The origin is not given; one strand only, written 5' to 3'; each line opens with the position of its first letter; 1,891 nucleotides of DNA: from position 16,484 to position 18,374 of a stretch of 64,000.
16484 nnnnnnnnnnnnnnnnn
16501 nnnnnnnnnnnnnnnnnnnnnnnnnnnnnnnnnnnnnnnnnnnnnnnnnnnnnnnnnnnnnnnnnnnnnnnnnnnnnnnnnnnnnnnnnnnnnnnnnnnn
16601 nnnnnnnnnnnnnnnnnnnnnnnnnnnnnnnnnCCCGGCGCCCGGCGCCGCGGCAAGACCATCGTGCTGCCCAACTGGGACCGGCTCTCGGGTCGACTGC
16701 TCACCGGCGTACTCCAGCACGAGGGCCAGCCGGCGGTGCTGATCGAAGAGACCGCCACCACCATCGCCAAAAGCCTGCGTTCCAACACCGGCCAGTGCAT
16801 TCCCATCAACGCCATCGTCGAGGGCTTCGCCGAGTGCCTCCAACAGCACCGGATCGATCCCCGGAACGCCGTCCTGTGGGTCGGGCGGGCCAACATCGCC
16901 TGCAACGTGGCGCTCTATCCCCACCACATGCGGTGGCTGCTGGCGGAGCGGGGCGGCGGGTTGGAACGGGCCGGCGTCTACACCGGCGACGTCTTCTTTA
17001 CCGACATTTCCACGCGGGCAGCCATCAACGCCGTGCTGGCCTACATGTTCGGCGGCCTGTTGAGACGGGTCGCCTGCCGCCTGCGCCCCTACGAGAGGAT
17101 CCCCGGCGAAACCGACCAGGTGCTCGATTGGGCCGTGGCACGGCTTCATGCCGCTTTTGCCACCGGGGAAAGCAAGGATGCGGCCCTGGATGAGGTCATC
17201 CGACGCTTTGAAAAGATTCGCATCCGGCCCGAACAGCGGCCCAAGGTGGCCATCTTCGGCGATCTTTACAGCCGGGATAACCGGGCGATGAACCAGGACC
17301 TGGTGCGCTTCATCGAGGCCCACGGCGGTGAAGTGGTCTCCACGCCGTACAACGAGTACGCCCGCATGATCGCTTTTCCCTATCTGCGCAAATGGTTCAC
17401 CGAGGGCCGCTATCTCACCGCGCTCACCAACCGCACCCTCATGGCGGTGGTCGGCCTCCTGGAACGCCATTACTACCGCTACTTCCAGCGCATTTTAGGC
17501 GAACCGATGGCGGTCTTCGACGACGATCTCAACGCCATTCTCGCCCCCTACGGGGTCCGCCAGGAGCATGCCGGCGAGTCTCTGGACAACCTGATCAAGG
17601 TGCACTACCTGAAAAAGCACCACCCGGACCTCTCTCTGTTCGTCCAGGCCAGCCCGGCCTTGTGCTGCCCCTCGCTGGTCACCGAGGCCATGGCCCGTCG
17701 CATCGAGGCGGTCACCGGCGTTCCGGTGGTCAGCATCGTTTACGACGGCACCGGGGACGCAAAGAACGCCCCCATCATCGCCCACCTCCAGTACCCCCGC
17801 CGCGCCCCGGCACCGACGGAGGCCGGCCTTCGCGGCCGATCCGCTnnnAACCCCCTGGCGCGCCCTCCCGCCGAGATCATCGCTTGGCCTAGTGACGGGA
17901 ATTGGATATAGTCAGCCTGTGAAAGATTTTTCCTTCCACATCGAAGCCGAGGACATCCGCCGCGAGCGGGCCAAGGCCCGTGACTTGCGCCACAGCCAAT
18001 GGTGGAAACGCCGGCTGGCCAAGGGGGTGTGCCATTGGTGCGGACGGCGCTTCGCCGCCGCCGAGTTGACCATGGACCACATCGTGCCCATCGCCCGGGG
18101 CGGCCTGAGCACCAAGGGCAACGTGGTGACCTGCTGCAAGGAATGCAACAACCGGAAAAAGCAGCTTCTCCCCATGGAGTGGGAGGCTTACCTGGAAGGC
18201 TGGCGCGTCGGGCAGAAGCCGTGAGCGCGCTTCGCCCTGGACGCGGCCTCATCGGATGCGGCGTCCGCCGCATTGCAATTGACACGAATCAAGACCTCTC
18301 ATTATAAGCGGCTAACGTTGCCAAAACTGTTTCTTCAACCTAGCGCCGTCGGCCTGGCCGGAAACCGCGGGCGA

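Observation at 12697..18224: ATP-grasp ligase, 1414-aa tandem-HgdC activase/dehydratase-like fusion and small HNH gene appended to engB-era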

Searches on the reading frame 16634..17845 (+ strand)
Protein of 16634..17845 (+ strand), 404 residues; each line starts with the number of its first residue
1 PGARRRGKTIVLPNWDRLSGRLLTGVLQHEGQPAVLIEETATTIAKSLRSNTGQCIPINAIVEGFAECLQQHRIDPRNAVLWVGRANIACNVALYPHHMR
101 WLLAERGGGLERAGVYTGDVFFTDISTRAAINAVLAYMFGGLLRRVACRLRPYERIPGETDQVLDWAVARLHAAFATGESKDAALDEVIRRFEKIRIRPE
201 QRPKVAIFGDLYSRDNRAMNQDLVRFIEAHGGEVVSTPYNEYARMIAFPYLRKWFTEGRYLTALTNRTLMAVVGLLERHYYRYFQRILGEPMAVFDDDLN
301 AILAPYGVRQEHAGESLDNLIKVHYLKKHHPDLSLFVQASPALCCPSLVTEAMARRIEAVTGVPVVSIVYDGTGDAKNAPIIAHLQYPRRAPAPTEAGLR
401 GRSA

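Call 71: predict_structure(alignment_id=A5)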
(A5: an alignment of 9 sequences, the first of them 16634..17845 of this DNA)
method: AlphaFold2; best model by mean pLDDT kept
length: 404 residues; sequences in the alignment: 9
mean_pLDDT: 76.9   pTM: 0.79
mean pLDDT of the five models: 76.9, 76.8, 74.8, 74.7, 74.6
residues with pLDDT >= 90: 98; 70-90: 199; 50-70: 65; < 50: 42
segments of 3 or more residues with pLDDT < 50: 1-4, 86-91, 118-120, 211-217, 387-404
pLDDT, mean of each block of 10 residues (from residue 1): 62 80 91 84 64 61 87 90 56 66 86 69 75 87 88 91 95 94 96 91 79 47 77 80 78 77 75 86 91 87 86 69 90 84 57 86 81 61 61 31 30
secondary structure, 60 per line:
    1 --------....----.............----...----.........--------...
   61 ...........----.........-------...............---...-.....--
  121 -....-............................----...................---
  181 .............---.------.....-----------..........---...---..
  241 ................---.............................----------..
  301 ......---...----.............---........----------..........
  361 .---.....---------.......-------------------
elements in order: E9-12 H17-29 E34-36 H41-49 H58-71 E79-84 H92-106 E114-118 H122-125 H127-153 H159-177 H181-193 E204-208 H220-229 E233-235 H239-256 H260-288 H299-306 H317-329 E333-340 H351-361 E365-369 H379-385

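Call 75: fold_search(model_id=the predicted structure, library=pdb)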
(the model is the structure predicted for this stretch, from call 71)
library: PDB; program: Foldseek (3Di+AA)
matches with E <= 10: 627; with E <= 0.001: 2
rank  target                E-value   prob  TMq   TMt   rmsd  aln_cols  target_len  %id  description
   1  6eno                  5.1e-04  1.00  0.40  0.39   9.1       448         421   14  Double cubane cluster oxidoreductase (released 2018-03-14)
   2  3o3n_B                5.9e-04  1.00  0.41  0.43   9.8       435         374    9  (R)-2-hydroxyisocaproyl-CoA dehydratase in complex with its substrate (R)-2-hydroxyisocaproyl-CoA (released 2011-03-16)
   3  7yyl_D                1.0e-03  1.00  0.41  0.40   9.0       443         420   13  nucleotide-free DCCP:DCCP-R complex (released 2022-12-28)
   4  7yyl_B                1.1e-03  1.00  0.41  0.40   9.1       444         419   14  nucleotide-free DCCP:DCCP-R complex (released 2022-12-28)
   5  7yzm_A                1.2e-03  1.00  0.40  0.39   9.3       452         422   13  MgADPNP-bound DCCP:DCCP-R complex (released 2022-12-28)
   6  3o3m_B                1.6e-03  1.00  0.43  0.46   9.5       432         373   10  (R)-2-Hydroxyisocaproyl-CoA Dehydratase (released 2011-03-16)
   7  6r44_A                7.7e-03  0.77  0.20  0.25  13.3       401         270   11  Structure of the SBP FpvC in complex with Ni2+ ion from P.aeruginosa from P21 space group (released 2019-07-31)
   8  6ru4_B                8.1e-03  0.82  0.19  0.27  14.2       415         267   10  Structure of the SBP FpvC from pseudomonas aeruginosa in complex with Mn2+ (released 2019-07-31)
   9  9g86_A                8.9e-03  0.47  0.15  0.14  19.9       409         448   11  Structure of Response regulator PleD in complex with c-diGMP and pppGpp (released 2025-08-06)
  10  3wrw_B                1.9e-02  0.23  0.17  0.17  20.4       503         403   10  Crystal structure of the N-terminal domain of resistance protein (released 2014-08-13)
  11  6r44_B                2.8e-02  0.51  0.19  0.24  13.8       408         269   11  Structure of the SBP FpvC in complex with Ni2+ ion from P.aeruginosa from P21 space group (released 2019-07-31)
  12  3wry_A                3.1e-02  0.23  0.18  0.18  21.1       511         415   10  Crystal structure of helicase complex 2 (released 2014-08-13)
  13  3wrw_C                4.2e-02  0.16  0.17  0.17  21.5       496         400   10  Crystal structure of the N-terminal domain of resistance protein (released 2014-08-13)
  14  3wrw_A                4.2e-02  0.15  0.16  0.16  20.4       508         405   10  Crystal structure of the N-terminal domain of resistance protein (released 2014-08-13)
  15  5u8k_A                4.7e-02  0.60  0.17  0.27  16.2       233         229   13  RitR mutant - C128S (released 2017-12-20)
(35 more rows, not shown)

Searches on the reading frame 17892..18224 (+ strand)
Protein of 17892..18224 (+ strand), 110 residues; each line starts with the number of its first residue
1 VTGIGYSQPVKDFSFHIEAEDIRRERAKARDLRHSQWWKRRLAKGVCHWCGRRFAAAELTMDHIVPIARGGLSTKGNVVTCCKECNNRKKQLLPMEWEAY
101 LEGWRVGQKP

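Call 7: search_protein_families(library=pfam, proteins=[window:17892-18224:+], max_evalue=0.01)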
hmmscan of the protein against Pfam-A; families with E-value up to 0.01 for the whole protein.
window:17892-18224:+ (110 aa): 3 families
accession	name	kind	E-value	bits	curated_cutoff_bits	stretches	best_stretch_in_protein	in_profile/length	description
PF14279.12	HNH_5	-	1.8e-13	50.7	27.5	1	47-93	1-47/56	HNH endonuclease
PF01844.29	HNH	-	9.4e-12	45.3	21.4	1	47-90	1-45/47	HNH endonuclease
PF13395.12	HNH_4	-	0.00074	19.9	22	1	47-94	1-53/54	HNH endonuclease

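Call 8: search_protein_families(library=ncbifam, proteins=[window:17892-18224:+], max_evalue=0.01)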
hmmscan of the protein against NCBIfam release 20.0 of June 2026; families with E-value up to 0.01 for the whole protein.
window:17892-18224:+ (110 aa): 3 families
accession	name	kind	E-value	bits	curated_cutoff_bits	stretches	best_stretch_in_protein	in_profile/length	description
NF049971.1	CRISPR_Cas9d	exception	6.4e-14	51.6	375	1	36-104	534-609/986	type II CRISPR RNA-guided endonuclease Cas9d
NF040563.1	guided_IscB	equivalog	7.8e-07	28.5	175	1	46-91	194-237/314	RNA-guided endonuclease IscB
TIGR01865.2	cas_Csn1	equivalog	0.00038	18.8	100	1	55-98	584-633/1070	type II CRISPR RNA-guided endonuclease Cas9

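Call 81: search_protein_families(library=padloc, proteins=[window:17919-18221:+], max_evalue=0.01)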
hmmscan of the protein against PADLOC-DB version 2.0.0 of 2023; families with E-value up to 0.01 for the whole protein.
window:17919-18221:+ (101 aa): 19 families
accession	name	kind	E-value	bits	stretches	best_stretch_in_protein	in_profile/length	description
PDLC03418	REase_II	-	2.4e-05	21.6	1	34-80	323-369/372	Type II restriction enzyme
PDLC04262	PDC-M01B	-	3.9e-05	21.5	1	16-81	62-124/259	-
PDLC04255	PDC-M01B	-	4.7e-05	21.2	1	32-82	104-153/285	-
PDLC04248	PDC-M01B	-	5.5e-05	21.2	1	16-87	17-85/216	-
PDLC04264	PDC-M01B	-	7.5e-05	20.6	1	31-86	96-150/282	-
PDLC03656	mREase_IV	-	0.00014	19.7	1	18-78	188-253/277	Type IV methyl-directed restriction enzyme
PDLC00315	PtuB1|PtuB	-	0.00017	19.5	1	37-82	32-78/227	Unknown function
PDLC04256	PDC-M01B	-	0.00019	19.1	1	33-86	103-156/285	-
PDLC04251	PDC-M01B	-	0.00023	18.6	1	34-90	97-152/279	-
PDLC03478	REase_II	-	0.00028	18.7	1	50-82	128-160/219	Type II restriction enzyme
PDLC04259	PDC-M01B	-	0.00035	18.6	1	34-87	93-145/277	-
PDLC04246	PDC-M01B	-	0.00056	17.7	1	24-88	79-144/280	-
PDLC04260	PDC-M01B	-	0.0025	15.3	1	13-81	78-143/286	-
PDLC00325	PtuB1|PtuB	-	0.0027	15.4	1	32-82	48-103/213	Unknown function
PDLC01256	Cas9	-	0.0061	13.4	1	34-90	510-568/711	"CAS-II-A,CAS-II-B,CAS-II-C; effector__SPE"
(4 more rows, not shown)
